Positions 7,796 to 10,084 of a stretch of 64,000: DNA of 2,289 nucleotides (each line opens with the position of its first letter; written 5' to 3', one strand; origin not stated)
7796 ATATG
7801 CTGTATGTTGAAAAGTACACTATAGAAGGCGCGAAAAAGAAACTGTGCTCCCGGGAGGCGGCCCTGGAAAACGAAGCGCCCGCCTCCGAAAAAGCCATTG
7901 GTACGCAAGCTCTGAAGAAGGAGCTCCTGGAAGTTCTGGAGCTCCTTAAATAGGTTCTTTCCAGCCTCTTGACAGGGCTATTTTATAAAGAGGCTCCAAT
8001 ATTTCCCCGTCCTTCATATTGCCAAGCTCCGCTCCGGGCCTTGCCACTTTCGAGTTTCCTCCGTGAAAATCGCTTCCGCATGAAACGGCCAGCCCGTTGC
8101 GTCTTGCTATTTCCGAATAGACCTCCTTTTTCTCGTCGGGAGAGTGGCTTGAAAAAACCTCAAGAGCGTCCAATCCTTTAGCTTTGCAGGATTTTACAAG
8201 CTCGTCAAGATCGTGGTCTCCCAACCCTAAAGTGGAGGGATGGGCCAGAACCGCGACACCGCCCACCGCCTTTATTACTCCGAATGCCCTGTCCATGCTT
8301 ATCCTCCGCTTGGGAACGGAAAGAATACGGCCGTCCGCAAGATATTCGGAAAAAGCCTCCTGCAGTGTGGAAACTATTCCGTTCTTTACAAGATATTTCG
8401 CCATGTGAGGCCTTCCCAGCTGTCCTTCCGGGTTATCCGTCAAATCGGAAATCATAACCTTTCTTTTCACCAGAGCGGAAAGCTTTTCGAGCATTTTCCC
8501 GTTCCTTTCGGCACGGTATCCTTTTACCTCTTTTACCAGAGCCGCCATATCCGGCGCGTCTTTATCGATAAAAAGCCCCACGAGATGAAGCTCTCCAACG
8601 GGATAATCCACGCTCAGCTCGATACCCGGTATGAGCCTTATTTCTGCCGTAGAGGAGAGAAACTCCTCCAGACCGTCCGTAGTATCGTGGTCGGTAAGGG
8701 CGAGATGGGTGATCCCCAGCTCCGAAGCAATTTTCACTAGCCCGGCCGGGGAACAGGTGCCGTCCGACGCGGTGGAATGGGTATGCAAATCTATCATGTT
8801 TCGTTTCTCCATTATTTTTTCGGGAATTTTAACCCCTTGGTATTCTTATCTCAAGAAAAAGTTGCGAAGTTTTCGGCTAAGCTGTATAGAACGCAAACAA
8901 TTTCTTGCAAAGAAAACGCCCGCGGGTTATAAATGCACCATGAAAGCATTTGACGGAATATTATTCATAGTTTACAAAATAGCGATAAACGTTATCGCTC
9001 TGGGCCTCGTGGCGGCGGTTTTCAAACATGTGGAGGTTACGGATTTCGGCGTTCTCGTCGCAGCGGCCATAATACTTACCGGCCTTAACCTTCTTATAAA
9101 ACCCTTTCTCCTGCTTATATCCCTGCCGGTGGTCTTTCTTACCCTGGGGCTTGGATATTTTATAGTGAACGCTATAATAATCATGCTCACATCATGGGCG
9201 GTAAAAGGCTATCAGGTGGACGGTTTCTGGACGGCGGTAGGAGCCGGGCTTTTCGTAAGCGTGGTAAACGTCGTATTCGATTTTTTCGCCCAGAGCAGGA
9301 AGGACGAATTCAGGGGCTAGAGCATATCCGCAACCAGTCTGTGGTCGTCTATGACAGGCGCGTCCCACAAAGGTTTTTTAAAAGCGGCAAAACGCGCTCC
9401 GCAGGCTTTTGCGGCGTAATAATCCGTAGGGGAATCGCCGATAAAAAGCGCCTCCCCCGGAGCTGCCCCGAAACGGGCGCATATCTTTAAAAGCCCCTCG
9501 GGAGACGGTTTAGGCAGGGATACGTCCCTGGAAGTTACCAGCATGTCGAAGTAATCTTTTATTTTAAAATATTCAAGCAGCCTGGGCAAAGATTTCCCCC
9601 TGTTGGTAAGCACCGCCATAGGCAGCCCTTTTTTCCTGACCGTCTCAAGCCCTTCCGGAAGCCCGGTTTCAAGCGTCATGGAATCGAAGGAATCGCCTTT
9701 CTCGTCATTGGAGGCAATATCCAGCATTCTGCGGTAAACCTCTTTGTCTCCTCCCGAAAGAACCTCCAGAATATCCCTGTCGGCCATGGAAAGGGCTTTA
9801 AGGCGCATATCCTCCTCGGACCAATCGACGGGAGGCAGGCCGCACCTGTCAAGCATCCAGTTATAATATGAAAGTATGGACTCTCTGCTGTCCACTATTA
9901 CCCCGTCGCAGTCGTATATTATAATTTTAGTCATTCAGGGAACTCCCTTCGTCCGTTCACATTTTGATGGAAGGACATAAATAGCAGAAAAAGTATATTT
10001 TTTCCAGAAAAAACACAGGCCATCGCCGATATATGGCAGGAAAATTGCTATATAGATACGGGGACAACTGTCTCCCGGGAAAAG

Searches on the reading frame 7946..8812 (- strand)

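Call 44: search_protein_families(library=pfam, proteins=[window:7946-8812:-], max_evalue=0.00001)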
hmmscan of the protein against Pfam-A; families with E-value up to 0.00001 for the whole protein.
window:7946-8812:- (288 aa): 1 family
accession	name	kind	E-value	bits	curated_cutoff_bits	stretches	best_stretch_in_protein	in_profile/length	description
PF02811.25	PHP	-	8.5e-13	49.4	26.4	1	8-78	1-76/164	PHP domain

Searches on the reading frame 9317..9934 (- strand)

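Call 44: search_protein_families(library=pfam, proteins=[window:9317-9934:-], max_evalue=0.00001)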
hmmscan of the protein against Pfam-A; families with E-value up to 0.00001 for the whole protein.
window:9317-9934:- (205 aa): 3 families
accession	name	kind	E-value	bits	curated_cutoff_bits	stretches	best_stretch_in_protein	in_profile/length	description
PF13419.12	HAD_2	-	1.1e-28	101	23.8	1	5-184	1-177/178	Haloacid dehalogenase-like hydrolase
PF00702.32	Hydrolase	-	7.8e-22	79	26.4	1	3-179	2-191/191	haloacid dehalogenase-like hydrolase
PF13242.12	Hydrolase_like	-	1.8e-06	28.2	22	1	141-183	3-46/75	HAD-hyrolase-like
